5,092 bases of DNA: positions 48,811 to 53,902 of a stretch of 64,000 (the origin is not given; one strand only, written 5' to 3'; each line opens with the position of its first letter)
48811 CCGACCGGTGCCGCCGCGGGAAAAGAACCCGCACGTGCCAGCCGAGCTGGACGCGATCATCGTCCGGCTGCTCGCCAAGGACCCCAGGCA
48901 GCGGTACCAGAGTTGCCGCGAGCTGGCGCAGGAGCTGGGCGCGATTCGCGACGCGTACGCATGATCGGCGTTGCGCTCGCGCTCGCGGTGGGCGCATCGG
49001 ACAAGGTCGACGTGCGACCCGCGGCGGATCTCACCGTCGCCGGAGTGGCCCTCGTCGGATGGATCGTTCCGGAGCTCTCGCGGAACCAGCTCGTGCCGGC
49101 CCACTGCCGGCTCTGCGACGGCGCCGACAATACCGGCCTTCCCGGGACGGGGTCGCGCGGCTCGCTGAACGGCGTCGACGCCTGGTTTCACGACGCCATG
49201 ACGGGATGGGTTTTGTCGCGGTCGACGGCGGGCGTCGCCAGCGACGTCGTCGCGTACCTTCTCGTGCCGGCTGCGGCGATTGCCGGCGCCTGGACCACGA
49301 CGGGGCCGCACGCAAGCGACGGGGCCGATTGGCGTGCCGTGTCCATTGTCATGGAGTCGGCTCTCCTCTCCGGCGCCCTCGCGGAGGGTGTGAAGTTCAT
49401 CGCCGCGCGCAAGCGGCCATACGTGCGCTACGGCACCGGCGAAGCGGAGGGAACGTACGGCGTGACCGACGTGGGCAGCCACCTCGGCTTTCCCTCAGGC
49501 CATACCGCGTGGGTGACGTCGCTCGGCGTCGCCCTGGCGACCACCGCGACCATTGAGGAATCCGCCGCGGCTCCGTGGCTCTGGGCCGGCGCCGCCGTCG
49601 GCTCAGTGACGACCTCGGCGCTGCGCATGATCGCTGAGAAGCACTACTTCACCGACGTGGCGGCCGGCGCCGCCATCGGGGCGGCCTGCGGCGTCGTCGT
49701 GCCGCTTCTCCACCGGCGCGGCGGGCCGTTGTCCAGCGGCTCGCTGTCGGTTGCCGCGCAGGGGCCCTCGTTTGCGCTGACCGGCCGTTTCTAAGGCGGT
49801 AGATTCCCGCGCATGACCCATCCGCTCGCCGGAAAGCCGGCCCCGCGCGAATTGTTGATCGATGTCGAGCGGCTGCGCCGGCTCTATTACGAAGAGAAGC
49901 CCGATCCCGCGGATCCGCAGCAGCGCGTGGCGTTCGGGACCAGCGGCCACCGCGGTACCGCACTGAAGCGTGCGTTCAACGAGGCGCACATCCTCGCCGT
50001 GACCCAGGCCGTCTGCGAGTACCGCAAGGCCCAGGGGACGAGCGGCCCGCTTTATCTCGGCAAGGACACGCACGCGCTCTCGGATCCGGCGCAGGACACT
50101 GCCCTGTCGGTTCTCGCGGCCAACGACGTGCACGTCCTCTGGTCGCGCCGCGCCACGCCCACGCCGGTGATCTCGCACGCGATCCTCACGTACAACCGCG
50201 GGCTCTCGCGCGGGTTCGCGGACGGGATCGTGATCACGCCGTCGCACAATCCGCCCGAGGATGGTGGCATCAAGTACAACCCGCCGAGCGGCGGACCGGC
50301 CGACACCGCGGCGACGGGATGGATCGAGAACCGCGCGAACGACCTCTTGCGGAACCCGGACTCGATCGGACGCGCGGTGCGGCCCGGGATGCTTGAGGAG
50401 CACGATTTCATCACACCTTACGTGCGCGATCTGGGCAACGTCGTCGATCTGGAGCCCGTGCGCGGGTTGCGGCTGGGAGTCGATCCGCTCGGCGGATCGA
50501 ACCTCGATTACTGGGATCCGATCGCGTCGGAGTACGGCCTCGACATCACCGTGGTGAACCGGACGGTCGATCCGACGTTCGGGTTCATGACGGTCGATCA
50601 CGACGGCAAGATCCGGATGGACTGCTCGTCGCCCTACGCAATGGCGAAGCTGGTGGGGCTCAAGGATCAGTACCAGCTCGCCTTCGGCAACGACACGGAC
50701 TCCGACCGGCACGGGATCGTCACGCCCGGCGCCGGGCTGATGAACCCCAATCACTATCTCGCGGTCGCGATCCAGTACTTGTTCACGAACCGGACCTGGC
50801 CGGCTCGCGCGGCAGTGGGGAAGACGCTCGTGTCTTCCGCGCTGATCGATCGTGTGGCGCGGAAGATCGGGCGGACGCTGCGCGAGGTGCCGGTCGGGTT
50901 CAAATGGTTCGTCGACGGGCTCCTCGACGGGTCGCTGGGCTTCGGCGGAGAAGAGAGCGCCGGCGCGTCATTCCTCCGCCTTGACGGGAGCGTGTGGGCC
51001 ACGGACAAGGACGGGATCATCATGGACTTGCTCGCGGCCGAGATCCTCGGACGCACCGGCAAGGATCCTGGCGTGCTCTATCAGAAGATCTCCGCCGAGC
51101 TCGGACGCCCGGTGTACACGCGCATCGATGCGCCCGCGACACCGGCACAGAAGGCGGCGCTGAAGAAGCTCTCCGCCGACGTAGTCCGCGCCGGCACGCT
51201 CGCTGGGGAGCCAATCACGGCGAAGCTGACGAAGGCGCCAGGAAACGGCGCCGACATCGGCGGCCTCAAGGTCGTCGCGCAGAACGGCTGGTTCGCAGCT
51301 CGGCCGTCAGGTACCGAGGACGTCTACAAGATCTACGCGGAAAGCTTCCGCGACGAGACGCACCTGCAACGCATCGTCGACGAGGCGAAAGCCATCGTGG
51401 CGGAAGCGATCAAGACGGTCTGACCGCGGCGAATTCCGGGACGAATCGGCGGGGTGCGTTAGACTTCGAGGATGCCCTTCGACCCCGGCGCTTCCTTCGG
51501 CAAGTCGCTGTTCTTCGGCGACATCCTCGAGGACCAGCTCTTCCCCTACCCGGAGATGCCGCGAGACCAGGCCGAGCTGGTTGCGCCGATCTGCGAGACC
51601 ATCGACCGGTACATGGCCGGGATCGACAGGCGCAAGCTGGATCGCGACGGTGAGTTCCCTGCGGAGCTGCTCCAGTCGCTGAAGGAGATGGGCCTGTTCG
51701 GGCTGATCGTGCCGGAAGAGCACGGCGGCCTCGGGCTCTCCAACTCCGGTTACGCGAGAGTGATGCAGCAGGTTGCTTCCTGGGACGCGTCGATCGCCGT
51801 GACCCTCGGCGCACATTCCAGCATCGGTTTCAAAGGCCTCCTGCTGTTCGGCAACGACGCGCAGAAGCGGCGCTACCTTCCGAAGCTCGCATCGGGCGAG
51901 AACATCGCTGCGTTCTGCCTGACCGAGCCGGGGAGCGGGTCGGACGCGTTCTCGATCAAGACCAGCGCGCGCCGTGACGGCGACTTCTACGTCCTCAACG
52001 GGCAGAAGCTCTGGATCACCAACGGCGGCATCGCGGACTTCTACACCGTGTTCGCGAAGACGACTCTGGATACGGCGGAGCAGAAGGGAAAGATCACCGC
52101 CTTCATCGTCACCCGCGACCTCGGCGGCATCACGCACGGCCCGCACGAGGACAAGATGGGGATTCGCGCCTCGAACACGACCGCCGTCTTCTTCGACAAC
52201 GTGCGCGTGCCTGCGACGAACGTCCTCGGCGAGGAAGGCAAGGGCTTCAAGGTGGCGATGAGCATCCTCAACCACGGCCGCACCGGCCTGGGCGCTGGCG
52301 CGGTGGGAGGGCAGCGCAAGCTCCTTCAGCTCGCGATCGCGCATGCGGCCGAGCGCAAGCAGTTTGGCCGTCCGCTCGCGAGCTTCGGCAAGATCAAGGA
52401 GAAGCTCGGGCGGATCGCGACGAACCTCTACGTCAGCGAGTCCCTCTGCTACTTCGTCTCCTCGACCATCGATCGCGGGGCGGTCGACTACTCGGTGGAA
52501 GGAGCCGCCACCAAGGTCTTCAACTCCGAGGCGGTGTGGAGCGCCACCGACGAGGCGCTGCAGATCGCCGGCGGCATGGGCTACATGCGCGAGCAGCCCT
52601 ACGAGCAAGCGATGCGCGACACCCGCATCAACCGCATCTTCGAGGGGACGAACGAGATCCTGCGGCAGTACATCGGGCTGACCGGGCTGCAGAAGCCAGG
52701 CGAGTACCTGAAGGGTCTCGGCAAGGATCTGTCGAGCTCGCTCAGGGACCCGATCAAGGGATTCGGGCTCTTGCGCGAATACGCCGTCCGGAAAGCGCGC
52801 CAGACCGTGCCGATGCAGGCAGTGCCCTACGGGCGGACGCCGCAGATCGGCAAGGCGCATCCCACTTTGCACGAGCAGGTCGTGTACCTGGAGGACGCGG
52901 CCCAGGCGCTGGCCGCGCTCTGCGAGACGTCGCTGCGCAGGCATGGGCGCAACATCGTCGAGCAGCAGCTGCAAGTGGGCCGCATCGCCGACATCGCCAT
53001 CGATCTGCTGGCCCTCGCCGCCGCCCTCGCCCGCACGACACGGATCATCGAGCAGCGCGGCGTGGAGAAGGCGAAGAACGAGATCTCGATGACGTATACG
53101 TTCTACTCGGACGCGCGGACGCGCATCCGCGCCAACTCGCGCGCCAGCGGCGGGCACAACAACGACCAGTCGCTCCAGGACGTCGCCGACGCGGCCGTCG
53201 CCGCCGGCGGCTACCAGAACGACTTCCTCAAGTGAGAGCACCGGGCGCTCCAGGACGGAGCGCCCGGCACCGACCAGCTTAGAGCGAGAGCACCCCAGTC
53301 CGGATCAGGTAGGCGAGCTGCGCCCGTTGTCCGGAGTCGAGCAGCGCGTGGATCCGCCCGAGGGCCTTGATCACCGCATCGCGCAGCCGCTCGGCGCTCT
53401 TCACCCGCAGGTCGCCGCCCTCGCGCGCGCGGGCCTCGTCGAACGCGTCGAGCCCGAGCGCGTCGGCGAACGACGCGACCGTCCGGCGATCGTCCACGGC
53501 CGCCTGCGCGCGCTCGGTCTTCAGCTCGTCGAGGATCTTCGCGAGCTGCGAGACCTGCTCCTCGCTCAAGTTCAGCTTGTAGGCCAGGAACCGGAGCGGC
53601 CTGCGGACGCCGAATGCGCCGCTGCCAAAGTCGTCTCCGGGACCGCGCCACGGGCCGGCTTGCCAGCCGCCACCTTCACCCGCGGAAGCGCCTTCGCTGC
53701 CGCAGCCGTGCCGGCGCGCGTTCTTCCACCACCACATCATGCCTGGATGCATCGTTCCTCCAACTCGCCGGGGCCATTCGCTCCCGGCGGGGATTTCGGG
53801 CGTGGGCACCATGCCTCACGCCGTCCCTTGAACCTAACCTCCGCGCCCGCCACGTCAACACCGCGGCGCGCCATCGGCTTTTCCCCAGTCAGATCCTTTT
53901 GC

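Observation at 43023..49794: Orphan, translationally coupled operon: HEAT::PilT fusion, PilT paralog, repeat-domain Ser/Thr kinase, PAP2 phosphatase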

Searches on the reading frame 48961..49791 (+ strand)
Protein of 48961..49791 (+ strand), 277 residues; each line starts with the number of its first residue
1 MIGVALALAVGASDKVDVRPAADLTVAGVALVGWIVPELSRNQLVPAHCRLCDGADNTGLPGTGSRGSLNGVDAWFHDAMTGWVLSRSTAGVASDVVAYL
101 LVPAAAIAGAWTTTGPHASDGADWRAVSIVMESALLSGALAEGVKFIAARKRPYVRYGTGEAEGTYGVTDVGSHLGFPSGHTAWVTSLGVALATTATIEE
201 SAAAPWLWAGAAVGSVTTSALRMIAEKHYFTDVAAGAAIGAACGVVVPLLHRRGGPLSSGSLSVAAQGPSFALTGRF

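Call 8: search_protein_families(library=pfam, proteins=[window:48961-49791:+], max_evalue=0.01)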
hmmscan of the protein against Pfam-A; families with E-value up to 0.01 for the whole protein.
window:48961-49791:+ (277 aa): 2 families
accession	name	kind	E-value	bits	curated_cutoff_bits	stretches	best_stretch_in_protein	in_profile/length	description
PF01569.27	PAP2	-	6.5e-16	58.7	27.2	1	130-251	5-125/130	PAP2 superfamily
PF14378.12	PAP2_3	-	9.6e-05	22.7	27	1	83-243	50-187/190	PAP2 superfamily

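Call 9: search_protein_families(library=ncbifam, proteins=[window:48961-49791:+], max_evalue=0.01)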
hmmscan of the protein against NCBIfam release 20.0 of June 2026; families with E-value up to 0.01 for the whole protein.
window:48961-49791:+ (277 aa): 1 family
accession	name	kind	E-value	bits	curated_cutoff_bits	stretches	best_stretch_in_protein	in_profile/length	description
NF047884.1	UdeprDiPSep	equivalog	3.8e-05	23.7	250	1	123-246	70-182/188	undecaprenyl-diphosphatase SepP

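Call 89: search_protein_families(library=padloc, proteins=[window:48961-49791:+], max_evalue=0.001)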
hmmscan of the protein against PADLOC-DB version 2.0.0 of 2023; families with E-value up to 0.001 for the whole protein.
window:48961-49791:+ (277 aa): 0 families

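Call 96: search_solved_structures(query=window:48961-49791:+, max_evalue=0.01)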
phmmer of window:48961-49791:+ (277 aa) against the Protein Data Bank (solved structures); distinct sequences matched with E-value up to 0.01: 1.
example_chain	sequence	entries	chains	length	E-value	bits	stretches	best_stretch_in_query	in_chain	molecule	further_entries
9wcx_m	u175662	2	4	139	0.0017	21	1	112-228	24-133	Cytochrome c oxidase polypeptide 4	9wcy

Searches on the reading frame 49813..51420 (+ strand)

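Call 12: search_protein_families(library=pfam, proteins=[window:49813-51420:+], max_evalue=0.001)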
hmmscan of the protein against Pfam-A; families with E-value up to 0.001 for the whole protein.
window:49813-51420:+ (536 aa): 4 families
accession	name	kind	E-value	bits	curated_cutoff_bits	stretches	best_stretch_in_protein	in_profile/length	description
PF02878.22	PGM_PMM_I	-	4.8e-32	111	22.5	1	39-176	2-132/138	Phosphoglucomutase/phosphomannomutase, alpha/beta/alpha domain I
PF02880.22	PGM_PMM_III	-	1.6e-26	93.1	20.7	1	311-425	1-110/115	Phosphoglucomutase/phosphomannomutase, alpha/beta/alpha domain III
PF02879.22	PGM_PMM_II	-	7.6e-10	39.7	29.3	1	202-304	2-100/103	Phosphoglucomutase/phosphomannomutase, alpha/beta/alpha domain II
PF00408.26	PGM_PMM_IV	-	8.8e-09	35.8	23.1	1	475-525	21-65/68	Phosphoglucomutase/phosphomannomutase, C-terminal domain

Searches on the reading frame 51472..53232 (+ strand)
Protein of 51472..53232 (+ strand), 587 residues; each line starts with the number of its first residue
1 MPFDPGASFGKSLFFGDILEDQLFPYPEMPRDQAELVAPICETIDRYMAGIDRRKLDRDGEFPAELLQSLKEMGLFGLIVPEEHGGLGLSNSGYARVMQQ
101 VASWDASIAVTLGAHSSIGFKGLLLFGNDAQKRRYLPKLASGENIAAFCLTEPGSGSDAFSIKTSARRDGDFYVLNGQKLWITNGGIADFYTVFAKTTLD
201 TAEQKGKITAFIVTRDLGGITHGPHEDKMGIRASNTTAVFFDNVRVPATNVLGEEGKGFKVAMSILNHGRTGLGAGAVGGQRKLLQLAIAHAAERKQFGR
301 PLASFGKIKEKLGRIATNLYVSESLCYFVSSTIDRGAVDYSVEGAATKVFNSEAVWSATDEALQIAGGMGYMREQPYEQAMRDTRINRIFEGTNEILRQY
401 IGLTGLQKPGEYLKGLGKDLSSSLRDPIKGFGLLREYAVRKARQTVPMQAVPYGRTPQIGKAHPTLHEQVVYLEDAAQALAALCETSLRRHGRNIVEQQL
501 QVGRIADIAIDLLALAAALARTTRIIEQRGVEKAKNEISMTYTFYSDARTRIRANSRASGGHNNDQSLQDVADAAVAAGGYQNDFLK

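Call 12: search_protein_families(library=pfam, proteins=[window:51472-53232:+], max_evalue=0.001)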
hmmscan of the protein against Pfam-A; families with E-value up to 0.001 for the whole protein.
window:51472-53232:+ (587 aa): 6 families
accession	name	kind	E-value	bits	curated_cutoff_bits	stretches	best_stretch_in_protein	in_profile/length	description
PF00441.29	Acyl-CoA_dh_1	-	5.4e-45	153.6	22.4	1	256-401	1-145/150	Acyl-CoA dehydrogenase, C-terminal domain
PF02771.21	Acyl-CoA_dh_N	-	4.9e-27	95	22.9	1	53-143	23-113/113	Acyl-CoA dehydrogenase, N-terminal domain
PF02770.24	Acyl-CoA_dh_M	-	3.3e-26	91.7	33.3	1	147-244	1-97/97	Acyl-CoA dehydrogenase, middle domain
PF21343.2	ACAD9-ACADV_C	-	1.5e-19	70.9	27.8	1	464-580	1-119/120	ACAD9/ACADV, C-terminal domain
PF08028.16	Acyl-CoA_dh_2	-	1.2e-08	35.8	22.7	1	273-394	3-133/134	Acyl-CoA dehydrogenase, C-terminal domain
PF21263.2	Acyl-CoA-dh_C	-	4.4e-05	24.1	27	0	488-557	14-75/96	Acyl-CoA dehydrogenase, C-terminal domain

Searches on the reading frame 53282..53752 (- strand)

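Call 12: search_protein_families(library=pfam, proteins=[window:53282-53752:-], max_evalue=0.001)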
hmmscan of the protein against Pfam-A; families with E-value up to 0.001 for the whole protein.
window:53282-53752:- (157 aa): 2 families
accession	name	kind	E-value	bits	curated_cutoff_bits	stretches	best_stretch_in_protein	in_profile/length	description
PF07813.17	LTXXQ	-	1.7e-07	32.3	24.3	1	51-147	4-97/100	LTXXQ motif family protein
PF13801.11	Metal_resist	-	9.8e-05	23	29.2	1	27-145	14-125/125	Heavy-metal resistance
